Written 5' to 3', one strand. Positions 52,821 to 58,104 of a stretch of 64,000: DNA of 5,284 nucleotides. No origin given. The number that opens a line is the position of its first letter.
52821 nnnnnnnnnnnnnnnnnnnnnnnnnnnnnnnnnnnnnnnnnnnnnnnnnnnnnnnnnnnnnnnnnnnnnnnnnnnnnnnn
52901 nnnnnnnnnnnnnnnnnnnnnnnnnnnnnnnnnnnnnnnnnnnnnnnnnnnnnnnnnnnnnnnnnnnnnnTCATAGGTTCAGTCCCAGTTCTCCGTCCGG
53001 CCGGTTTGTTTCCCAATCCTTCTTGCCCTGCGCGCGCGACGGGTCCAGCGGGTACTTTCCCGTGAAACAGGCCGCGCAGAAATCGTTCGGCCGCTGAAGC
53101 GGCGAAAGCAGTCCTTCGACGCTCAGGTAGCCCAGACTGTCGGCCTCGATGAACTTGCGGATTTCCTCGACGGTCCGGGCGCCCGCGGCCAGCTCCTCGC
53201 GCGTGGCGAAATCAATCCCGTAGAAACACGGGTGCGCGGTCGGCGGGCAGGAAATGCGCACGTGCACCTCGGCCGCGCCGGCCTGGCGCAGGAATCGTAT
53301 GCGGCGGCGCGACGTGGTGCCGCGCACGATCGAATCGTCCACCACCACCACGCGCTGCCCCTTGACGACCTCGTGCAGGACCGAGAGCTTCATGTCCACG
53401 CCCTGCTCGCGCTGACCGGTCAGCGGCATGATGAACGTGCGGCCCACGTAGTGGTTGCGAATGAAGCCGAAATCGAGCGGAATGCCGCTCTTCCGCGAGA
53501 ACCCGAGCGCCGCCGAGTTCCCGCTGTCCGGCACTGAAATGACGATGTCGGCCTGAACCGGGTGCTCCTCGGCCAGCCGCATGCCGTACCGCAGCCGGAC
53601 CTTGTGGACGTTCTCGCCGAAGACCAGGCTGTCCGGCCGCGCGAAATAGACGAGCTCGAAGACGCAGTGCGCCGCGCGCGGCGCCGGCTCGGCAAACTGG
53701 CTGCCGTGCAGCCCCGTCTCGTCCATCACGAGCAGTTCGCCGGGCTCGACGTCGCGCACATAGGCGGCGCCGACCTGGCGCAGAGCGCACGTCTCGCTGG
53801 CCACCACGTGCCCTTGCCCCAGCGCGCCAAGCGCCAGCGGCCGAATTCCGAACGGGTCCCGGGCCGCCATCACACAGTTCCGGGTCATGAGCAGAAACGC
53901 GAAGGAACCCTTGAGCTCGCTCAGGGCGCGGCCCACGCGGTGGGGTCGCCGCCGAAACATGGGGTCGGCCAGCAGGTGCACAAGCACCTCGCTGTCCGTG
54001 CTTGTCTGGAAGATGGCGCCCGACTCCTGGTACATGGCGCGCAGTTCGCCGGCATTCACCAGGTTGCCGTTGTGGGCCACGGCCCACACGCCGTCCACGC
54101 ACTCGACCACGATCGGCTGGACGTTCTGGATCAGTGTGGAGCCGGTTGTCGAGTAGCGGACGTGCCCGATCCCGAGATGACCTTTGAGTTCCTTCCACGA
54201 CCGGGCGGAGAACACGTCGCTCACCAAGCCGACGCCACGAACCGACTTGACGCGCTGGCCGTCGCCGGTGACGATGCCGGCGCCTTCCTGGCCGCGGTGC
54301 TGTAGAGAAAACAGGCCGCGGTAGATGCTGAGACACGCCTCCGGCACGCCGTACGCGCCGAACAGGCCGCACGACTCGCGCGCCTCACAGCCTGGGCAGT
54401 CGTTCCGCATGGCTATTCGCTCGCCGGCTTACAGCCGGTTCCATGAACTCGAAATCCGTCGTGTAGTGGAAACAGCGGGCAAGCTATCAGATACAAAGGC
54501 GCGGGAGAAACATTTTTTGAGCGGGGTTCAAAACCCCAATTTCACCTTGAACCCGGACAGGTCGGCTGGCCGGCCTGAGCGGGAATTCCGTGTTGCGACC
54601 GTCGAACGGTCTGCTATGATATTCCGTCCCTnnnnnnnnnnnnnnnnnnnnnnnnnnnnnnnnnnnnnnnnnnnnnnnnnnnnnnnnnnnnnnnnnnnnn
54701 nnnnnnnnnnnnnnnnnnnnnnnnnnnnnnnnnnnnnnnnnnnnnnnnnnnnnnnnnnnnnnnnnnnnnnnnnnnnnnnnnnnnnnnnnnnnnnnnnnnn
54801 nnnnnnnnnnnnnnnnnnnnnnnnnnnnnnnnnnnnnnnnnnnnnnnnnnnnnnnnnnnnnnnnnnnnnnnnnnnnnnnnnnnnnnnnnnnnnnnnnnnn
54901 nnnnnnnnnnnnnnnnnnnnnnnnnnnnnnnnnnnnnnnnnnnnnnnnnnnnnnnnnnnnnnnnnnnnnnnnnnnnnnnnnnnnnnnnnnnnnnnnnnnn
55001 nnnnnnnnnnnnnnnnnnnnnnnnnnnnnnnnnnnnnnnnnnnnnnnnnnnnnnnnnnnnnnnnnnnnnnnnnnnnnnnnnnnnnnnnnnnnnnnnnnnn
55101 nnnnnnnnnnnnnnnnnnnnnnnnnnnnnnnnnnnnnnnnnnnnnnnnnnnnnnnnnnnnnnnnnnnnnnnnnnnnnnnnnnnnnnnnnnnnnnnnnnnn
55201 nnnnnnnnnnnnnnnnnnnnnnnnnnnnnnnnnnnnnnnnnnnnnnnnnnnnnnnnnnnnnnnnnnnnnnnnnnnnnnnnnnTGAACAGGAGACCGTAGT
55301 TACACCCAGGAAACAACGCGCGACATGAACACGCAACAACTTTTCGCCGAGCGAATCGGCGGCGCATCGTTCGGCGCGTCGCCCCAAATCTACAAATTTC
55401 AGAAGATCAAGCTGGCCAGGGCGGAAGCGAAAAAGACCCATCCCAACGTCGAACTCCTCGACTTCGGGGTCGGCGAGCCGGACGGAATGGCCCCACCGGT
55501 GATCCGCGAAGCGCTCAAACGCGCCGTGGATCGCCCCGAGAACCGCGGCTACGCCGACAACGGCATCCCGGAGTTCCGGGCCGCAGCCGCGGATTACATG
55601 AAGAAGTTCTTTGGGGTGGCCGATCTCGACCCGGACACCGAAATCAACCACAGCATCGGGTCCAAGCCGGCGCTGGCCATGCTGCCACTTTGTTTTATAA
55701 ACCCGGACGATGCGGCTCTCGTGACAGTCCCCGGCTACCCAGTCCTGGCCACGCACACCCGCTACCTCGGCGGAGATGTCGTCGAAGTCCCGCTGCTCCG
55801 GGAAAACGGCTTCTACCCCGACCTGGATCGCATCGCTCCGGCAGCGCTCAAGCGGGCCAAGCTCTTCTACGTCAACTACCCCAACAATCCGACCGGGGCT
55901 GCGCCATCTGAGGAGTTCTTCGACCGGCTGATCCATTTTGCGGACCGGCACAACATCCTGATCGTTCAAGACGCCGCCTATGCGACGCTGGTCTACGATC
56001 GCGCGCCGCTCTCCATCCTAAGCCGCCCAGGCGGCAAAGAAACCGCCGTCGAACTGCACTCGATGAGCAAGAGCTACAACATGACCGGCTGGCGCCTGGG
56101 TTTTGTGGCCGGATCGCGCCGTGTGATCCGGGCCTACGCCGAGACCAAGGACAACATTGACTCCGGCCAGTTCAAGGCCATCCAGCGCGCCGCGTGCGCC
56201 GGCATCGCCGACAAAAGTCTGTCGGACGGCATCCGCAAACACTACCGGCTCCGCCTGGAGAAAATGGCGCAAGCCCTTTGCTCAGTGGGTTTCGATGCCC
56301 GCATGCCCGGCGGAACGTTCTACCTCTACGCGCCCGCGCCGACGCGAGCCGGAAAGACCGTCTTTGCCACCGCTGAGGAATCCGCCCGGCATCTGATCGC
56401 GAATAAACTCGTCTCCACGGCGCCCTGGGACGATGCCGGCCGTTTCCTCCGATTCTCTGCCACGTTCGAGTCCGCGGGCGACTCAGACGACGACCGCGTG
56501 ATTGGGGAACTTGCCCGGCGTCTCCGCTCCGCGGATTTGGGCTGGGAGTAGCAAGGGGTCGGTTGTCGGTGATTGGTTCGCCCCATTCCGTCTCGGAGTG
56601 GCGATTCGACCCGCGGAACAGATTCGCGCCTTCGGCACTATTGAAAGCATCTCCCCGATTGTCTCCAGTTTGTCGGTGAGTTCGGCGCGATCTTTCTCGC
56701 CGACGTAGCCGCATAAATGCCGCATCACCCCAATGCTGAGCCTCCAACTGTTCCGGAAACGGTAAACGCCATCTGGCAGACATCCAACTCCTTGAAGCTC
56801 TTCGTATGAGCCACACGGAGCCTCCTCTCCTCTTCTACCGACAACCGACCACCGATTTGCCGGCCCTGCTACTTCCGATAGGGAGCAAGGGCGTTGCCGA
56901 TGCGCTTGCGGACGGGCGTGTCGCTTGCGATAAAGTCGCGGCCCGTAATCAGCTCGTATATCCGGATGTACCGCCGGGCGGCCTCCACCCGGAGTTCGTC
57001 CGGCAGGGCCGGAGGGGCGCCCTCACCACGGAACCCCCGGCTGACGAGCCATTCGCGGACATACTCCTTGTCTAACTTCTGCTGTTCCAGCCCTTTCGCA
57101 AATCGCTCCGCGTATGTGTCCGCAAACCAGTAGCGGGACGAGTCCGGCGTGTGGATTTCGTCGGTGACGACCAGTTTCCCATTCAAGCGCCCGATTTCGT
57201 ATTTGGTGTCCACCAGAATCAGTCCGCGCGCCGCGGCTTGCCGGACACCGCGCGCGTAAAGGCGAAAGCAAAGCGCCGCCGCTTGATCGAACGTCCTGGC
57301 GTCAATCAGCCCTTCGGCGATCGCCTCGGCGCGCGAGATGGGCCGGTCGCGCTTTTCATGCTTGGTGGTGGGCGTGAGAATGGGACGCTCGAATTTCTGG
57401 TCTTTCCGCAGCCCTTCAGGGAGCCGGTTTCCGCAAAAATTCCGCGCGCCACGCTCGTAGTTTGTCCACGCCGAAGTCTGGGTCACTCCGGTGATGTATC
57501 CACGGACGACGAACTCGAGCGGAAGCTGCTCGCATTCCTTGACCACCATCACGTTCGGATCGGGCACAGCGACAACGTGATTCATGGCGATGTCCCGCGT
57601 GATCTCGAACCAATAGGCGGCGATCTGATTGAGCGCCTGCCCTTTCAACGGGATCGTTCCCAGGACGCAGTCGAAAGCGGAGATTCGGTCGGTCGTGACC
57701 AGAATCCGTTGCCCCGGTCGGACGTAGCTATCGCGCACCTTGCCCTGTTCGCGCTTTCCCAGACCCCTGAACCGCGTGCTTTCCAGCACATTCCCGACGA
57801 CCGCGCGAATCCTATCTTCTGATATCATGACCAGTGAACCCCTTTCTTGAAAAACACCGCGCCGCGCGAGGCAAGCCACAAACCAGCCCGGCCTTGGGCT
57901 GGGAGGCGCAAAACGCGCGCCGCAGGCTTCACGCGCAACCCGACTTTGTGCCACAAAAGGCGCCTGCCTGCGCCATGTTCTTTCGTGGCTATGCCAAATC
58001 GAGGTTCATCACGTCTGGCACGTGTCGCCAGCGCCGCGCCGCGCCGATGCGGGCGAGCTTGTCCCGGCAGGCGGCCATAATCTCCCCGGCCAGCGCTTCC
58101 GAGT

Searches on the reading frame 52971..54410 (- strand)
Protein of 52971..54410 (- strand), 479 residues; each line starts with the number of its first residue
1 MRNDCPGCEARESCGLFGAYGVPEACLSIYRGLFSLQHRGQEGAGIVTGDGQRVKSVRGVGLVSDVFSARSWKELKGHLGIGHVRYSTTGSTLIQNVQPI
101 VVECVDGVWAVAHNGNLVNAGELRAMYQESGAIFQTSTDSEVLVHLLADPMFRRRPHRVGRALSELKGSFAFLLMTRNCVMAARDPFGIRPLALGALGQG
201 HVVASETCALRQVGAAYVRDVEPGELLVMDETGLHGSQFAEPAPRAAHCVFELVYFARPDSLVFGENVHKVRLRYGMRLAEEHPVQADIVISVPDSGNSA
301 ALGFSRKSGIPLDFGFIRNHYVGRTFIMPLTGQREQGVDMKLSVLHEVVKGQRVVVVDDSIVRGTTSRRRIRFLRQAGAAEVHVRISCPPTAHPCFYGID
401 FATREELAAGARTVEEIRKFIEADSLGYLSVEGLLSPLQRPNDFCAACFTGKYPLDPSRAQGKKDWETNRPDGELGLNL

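Call 59: search_protein_families(library=pfam, proteins=[window:52971-54410:-], max_evalue=0.001)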
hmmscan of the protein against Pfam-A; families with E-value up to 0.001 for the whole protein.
window:52971-54410:- (479 aa): 5 families
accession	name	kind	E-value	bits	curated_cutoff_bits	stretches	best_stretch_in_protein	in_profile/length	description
PF13522.11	GATase_6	-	6.4e-21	75.2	27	1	76-206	9-130/130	Glutamine amidotransferase domain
PF13537.11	GATase_7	-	1.4e-20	74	25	1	93-211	9-122/123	Glutamine amidotransferase domain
PF13230.11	GATase_4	-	4.4e-07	29.6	23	1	70-155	65-145/272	Glutamine amidotransferases class-II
PF12481.13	DUF3700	-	1.2e-05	25.3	27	1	96-235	65-200/228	Aluminium induced protein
PF00156.33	Pribosyltran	-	1.7e-05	24.7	26.3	1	344-386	80-122/158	Phosphoribosyl transferase domain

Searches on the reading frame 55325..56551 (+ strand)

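Call 59: search_protein_families(library=pfam, proteins=[window:55325-56551:+], max_evalue=0.001)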
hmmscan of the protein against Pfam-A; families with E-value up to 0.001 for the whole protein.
window:55325-56551:+ (408 aa): 1 family
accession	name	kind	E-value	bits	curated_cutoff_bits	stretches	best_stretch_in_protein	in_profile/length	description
PF00155.27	Aminotran_1_2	-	1.2e-47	163.3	19.7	1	43-360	2-325/361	Aminotransferase class I and II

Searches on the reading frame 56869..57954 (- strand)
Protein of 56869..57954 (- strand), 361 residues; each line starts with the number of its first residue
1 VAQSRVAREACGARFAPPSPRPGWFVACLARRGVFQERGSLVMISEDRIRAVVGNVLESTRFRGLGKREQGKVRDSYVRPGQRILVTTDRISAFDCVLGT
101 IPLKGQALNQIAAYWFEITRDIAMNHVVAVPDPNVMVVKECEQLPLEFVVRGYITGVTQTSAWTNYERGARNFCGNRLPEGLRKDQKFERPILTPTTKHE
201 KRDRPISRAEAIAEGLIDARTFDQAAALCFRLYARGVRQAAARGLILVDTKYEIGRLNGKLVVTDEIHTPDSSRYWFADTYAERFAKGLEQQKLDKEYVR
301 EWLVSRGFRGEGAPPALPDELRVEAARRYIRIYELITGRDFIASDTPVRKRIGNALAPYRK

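Call 59: search_protein_families(library=pfam, proteins=[window:56869-57954:-], max_evalue=0.001)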
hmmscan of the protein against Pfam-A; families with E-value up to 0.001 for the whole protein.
window:56869-57954:- (361 aa): 1 family
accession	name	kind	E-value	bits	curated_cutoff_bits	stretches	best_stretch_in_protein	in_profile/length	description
PF01259.24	SAICAR_synt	-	2.8e-61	207.7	20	1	69-305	3-221/233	SAICAR synthetase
